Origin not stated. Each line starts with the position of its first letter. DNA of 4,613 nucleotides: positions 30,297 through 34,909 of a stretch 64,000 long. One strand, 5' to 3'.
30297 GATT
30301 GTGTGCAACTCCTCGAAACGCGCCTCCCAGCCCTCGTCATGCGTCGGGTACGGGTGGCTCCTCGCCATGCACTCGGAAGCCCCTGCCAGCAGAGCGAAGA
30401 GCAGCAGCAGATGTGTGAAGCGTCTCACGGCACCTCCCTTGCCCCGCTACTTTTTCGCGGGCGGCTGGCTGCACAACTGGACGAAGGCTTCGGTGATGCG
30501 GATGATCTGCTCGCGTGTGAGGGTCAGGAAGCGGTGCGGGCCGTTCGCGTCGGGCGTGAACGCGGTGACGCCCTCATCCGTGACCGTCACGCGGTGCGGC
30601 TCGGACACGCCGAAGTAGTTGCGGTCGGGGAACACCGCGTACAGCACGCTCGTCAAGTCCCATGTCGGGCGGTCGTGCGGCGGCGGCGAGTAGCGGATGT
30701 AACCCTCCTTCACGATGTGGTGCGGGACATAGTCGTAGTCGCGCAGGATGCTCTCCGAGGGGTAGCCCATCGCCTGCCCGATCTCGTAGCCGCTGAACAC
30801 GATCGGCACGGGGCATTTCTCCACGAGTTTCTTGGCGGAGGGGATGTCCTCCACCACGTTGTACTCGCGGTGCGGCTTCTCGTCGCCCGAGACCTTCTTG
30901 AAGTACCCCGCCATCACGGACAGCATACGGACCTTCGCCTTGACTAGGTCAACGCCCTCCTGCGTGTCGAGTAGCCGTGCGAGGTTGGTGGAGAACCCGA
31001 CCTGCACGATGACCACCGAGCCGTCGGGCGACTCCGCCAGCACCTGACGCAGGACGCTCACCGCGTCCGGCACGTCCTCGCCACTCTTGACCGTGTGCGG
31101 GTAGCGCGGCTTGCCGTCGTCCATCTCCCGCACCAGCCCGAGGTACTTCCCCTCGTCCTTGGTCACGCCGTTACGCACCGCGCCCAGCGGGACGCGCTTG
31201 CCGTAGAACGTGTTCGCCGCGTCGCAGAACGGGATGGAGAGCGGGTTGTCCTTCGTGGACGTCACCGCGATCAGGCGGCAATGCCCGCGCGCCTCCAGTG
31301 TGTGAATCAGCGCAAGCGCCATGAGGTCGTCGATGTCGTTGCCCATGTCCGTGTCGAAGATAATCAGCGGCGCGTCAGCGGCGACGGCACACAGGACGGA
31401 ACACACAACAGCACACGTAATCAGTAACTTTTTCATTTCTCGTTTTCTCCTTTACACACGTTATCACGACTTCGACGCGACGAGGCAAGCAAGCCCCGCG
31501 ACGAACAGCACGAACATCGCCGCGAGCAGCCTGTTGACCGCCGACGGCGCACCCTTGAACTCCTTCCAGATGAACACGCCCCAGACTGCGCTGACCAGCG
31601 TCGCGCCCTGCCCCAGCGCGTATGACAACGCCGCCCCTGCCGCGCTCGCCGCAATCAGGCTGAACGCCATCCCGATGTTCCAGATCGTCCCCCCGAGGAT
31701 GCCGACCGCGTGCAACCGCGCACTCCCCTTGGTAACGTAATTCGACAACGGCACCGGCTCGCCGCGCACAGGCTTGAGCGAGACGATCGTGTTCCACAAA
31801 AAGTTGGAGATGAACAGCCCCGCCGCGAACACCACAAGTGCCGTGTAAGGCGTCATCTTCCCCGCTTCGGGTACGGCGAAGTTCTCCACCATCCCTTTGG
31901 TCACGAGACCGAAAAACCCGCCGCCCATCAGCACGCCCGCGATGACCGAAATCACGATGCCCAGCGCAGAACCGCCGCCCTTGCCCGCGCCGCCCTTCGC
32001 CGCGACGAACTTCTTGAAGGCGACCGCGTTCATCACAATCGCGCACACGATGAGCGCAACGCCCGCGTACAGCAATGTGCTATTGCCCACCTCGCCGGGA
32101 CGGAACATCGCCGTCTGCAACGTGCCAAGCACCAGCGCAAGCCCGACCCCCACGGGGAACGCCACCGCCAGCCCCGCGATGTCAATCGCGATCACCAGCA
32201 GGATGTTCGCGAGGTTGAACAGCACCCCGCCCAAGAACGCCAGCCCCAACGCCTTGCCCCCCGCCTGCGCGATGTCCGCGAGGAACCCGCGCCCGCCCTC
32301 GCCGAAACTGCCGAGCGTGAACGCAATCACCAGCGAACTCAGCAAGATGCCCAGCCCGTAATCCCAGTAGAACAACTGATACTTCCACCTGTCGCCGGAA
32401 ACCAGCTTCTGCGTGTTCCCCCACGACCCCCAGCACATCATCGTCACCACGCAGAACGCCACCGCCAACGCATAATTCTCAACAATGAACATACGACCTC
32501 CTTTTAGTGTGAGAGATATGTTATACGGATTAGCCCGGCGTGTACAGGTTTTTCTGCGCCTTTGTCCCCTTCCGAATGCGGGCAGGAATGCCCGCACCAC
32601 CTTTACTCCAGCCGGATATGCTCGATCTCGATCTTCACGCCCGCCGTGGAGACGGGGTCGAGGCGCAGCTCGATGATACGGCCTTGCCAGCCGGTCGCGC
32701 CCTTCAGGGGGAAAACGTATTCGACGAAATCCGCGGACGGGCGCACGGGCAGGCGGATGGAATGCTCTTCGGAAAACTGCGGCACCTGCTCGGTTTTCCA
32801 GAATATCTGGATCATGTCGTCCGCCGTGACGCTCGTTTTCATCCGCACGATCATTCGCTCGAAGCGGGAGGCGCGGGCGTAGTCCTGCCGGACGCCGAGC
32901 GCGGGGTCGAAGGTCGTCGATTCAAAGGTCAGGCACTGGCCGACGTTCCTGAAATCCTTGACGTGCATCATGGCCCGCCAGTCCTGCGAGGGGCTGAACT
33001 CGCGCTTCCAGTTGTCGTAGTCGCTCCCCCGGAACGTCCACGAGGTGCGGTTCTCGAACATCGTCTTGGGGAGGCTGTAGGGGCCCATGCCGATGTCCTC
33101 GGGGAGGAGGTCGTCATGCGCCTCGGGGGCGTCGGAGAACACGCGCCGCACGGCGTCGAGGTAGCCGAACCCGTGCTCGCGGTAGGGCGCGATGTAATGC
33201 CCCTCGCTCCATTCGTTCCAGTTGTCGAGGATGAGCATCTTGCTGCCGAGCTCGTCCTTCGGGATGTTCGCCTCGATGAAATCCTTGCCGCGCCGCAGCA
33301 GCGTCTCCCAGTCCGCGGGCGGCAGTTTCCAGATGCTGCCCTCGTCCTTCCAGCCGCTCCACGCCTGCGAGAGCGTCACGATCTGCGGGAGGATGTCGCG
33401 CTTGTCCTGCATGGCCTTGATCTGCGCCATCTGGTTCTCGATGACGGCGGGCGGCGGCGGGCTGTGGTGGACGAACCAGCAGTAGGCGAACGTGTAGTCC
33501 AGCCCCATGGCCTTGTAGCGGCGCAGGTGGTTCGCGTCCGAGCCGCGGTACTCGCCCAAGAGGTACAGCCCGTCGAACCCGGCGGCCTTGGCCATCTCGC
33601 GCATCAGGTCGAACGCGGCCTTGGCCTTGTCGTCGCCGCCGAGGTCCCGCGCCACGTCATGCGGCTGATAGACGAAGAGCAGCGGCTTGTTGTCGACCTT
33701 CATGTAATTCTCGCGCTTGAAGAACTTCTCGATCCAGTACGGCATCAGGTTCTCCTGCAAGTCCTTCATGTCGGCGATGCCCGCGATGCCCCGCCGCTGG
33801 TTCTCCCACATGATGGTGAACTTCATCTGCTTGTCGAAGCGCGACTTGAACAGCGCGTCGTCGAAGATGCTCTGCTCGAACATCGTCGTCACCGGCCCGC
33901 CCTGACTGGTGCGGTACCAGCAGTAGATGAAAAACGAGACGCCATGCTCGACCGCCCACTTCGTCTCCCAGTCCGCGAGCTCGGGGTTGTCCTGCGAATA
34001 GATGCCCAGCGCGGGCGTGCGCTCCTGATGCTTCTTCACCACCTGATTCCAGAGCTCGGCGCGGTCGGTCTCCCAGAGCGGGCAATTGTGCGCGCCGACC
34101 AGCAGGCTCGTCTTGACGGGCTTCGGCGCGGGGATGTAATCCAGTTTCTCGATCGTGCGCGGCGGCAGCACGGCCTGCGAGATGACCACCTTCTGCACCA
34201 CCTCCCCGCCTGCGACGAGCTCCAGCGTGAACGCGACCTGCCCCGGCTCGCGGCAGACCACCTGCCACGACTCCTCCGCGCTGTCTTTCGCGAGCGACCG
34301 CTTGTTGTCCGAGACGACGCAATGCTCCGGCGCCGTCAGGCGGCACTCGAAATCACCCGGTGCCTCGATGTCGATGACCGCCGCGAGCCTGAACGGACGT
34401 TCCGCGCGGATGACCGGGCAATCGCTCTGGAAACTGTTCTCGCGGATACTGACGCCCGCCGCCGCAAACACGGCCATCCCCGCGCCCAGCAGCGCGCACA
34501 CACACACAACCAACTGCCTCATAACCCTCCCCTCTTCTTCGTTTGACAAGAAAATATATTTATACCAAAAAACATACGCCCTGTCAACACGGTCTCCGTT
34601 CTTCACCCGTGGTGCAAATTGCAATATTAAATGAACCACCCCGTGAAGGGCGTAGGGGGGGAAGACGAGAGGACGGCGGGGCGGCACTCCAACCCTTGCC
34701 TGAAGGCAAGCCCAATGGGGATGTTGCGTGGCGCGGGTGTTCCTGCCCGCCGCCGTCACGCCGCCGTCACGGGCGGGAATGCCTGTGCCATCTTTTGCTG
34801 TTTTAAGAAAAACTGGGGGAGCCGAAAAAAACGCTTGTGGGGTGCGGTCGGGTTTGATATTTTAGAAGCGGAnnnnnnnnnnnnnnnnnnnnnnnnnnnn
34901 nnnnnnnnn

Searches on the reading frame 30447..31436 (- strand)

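Call 3: search_protein_families(library=pfam, proteins=[window:30447-31436:-])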
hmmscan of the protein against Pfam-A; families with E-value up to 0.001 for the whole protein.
window:30447-31436:- (329 aa): 1 family
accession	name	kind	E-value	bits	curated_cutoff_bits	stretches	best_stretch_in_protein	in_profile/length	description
PF01156.24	IU_nuc_hydro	-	1.1e-16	61.8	34.2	1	25-285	1-259/297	Inosine-uridine preferring nucleoside hydrolase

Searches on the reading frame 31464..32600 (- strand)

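Call 3: search_protein_families(library=pfam, proteins=[window:31464-32600:-])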
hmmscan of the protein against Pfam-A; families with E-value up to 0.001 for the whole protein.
window:31464-32600:- (378 aa): 3 families
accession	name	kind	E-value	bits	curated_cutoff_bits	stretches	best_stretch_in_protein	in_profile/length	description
PF07168.17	Ureide_permease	-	6.6e-20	71.6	27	2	212-376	196-359/359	Ureide permease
PF06800.18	Sugar_transport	-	1.1e-06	28.7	26.3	1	52-366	5-272/280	Sugar transport protein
PF07857.17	TMEM144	-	8.8e-05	22.1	26.2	1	293-376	249-331/332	Transmembrane family, TMEM144 of transporters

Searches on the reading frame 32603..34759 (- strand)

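Call 3: search_protein_families(library=pfam, proteins=[window:32603-34759:-])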
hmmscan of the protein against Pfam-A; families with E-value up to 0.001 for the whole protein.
window:32603-34759:- (718 aa): 1 family
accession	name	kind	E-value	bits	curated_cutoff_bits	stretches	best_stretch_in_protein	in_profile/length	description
PF14307.12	Glyco_tran_WbsX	-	2.2e-19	70.6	25.1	2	244-426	40-215/350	Glycosyltransferase WbsX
